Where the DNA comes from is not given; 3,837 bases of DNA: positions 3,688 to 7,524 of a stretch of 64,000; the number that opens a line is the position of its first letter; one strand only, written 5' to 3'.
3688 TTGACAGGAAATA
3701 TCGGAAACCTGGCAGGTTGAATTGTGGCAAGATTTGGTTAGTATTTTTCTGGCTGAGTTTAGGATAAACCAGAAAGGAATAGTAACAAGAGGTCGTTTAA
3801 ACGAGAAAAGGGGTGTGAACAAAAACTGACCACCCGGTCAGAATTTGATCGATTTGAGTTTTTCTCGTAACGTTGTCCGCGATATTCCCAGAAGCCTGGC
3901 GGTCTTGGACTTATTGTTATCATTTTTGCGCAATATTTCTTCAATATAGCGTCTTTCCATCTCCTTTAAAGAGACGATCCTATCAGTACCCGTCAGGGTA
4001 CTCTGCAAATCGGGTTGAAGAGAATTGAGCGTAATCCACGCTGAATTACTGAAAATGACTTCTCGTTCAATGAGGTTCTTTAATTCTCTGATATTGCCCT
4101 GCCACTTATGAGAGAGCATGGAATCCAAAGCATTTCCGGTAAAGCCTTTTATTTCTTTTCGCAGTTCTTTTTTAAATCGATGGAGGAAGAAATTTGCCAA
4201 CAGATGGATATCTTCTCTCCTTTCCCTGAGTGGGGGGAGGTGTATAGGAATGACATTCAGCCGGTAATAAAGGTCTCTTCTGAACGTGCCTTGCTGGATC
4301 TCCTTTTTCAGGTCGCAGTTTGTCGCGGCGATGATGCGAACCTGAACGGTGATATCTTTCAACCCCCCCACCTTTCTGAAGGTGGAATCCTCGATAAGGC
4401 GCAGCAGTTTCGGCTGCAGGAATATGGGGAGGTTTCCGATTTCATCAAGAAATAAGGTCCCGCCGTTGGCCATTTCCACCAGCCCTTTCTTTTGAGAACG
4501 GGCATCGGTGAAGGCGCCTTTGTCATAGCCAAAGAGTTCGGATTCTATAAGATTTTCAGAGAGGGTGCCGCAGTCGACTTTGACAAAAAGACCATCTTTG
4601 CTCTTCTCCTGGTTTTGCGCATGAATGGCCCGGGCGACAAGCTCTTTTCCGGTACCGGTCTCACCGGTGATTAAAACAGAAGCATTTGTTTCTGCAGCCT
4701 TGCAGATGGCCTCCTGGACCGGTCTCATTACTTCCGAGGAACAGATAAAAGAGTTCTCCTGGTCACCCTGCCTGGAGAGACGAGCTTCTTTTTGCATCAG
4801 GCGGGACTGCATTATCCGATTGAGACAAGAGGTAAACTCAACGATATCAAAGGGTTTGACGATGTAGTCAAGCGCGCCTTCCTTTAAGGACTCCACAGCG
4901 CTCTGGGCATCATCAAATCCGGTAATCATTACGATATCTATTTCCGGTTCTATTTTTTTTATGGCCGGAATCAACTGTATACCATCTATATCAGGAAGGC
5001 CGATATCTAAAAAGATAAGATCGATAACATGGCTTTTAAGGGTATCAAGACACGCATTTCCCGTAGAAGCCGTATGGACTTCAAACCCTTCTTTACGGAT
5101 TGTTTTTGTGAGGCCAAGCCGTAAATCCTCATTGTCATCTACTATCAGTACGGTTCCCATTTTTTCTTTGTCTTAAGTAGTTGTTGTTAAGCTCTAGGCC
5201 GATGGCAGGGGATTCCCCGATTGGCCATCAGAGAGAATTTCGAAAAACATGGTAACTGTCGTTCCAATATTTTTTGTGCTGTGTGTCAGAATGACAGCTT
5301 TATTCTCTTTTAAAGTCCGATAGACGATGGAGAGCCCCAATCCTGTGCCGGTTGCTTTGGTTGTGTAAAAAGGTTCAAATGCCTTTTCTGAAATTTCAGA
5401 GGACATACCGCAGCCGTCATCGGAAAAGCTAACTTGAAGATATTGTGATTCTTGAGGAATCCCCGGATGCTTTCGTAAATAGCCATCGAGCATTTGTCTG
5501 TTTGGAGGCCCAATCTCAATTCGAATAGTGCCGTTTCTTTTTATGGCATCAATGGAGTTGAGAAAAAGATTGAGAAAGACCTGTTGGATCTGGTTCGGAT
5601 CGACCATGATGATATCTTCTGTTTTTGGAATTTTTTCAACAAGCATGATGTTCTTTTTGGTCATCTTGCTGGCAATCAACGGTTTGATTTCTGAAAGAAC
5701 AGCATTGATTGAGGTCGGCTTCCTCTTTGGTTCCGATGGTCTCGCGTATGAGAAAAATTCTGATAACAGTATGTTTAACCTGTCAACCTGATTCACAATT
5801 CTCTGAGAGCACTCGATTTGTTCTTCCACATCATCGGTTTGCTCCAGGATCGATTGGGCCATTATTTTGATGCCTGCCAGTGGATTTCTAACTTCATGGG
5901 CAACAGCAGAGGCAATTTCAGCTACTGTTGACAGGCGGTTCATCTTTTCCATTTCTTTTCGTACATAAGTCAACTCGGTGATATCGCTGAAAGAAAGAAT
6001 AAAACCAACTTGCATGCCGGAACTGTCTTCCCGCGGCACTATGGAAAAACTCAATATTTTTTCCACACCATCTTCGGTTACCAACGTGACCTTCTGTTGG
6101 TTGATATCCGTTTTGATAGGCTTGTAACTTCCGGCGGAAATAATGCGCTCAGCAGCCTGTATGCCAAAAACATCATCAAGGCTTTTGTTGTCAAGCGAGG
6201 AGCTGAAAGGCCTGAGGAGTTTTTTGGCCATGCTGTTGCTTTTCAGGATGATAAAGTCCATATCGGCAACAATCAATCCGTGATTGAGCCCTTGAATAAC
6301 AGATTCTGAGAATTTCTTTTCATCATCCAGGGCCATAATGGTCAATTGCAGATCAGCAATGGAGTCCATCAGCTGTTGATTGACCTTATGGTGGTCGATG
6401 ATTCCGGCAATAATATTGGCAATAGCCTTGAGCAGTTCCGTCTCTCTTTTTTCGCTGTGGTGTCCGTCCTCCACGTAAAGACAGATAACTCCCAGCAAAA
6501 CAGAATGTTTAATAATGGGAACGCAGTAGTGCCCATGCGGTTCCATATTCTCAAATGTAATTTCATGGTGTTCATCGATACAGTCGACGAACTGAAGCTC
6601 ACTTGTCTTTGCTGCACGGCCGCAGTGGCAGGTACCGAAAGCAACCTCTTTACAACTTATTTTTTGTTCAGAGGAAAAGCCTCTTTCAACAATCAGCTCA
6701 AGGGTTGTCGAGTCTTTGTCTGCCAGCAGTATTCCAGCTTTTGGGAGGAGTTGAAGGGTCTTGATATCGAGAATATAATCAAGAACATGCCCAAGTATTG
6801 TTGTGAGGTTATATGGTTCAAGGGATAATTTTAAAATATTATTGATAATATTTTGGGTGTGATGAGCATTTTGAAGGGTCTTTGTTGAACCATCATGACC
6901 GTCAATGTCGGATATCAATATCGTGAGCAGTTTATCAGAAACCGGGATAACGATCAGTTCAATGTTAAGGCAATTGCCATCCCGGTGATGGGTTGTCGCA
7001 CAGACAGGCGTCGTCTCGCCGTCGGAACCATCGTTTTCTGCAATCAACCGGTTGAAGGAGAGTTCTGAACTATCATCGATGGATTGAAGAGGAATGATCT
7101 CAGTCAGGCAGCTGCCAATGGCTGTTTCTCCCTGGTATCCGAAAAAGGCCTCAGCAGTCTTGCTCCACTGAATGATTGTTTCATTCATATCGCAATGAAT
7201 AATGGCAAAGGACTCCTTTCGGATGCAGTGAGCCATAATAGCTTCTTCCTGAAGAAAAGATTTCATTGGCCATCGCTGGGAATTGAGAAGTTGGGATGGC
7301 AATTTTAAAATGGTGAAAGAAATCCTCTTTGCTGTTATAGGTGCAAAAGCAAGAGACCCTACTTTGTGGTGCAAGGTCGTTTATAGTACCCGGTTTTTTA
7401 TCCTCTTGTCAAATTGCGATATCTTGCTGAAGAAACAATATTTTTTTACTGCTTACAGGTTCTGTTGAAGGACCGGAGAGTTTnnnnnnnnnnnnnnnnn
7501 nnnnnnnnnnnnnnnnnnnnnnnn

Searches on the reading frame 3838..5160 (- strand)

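Call 11: search_protein_families(library=pfam, proteins=[window:3838-5160:-], max_evalue=0.001)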
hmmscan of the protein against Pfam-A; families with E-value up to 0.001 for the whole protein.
window:3838-5160:- (440 aa): 8 families
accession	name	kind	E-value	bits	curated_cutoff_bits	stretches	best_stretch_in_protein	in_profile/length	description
PF00158.32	Sigma54_activat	-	1.4e-66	223.7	20.2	1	139-307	2-168/168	Sigma-54 interaction domain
PF00072.30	Response_reg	-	2.4e-29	102.2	30.2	1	4-111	1-108/111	Response regulator receiver domain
PF25601.1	AAA_lid_14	-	3e-24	85.1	27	1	312-388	1-77/87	AAA+ ATPase lid domain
PF14532.12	Sigma54_activ_2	-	6.5e-20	72.2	25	1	141-311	3-138/138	Sigma-54 interaction domain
PF02954.25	HTH_8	-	2.4e-14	53.2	22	1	398-436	2-40/42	Bacterial regulatory protein, Fis family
PF07728.20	AAA_5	-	1.5e-06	28.7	22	1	162-281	2-122/139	AAA domain (dynein-related subfamily)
PF07724.20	AAA_2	-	1.6e-06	28.7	27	1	160-293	4-136/166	AAA domain (Cdc48 subfamily)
PF13191.12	AAA_16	-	0.00054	20.9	32.6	0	138-200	2-63/167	AAA ATPase domain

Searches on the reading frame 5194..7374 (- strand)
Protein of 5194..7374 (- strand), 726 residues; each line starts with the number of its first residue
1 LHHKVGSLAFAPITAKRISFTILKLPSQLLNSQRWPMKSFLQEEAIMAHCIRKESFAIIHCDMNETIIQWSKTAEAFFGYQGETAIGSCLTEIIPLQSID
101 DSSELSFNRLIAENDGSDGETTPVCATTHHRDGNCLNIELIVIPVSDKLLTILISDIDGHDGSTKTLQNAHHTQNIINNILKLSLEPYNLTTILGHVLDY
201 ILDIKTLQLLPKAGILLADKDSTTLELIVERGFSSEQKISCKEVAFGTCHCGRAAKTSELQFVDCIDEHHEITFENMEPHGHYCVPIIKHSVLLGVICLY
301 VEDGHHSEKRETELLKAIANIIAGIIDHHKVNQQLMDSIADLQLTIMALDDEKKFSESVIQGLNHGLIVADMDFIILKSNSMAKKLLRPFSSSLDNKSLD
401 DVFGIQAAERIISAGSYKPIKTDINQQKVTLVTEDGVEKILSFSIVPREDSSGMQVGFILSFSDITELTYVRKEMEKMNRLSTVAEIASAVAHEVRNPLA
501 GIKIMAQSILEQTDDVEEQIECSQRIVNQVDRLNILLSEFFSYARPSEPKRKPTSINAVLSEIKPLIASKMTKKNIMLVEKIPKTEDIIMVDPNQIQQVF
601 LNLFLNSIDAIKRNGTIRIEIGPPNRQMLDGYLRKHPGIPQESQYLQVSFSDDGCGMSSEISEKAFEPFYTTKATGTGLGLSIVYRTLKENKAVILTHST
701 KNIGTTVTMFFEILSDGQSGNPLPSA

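Call 11: search_protein_families(library=pfam, proteins=[window:5194-7374:-], max_evalue=0.001)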
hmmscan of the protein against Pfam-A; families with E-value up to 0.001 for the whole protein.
window:5194-7374:- (726 aa): 7 families
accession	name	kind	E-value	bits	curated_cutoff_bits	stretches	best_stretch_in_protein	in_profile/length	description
PF02518.31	HATPase_c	-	1.1e-16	61.7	26.4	1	592-711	2-107/111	Histidine kinase-, DNA gyrase B-, and HSP90-like ATPase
PF13426.13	PAS_9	-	4e-11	43.6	27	1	57-157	5-101/103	PAS domain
PF00512.31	HisKA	-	1.4e-10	41.5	26.9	1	486-546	4-63/66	His Kinase A (phospho-acceptor) domain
PF13185.12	GAF_2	-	2.3e-09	38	28.6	1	190-327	4-136/136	GAF domain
PF08448.16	PAS_4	-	5.6e-08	33.4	23.1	0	364-468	5-108/110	PAS fold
PF01590.32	GAF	-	3.1e-07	31.4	22.4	1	233-324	39-131/133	GAF domain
PF00989.32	PAS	-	0.00017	22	22.6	0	57-148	13-99/113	PAS fold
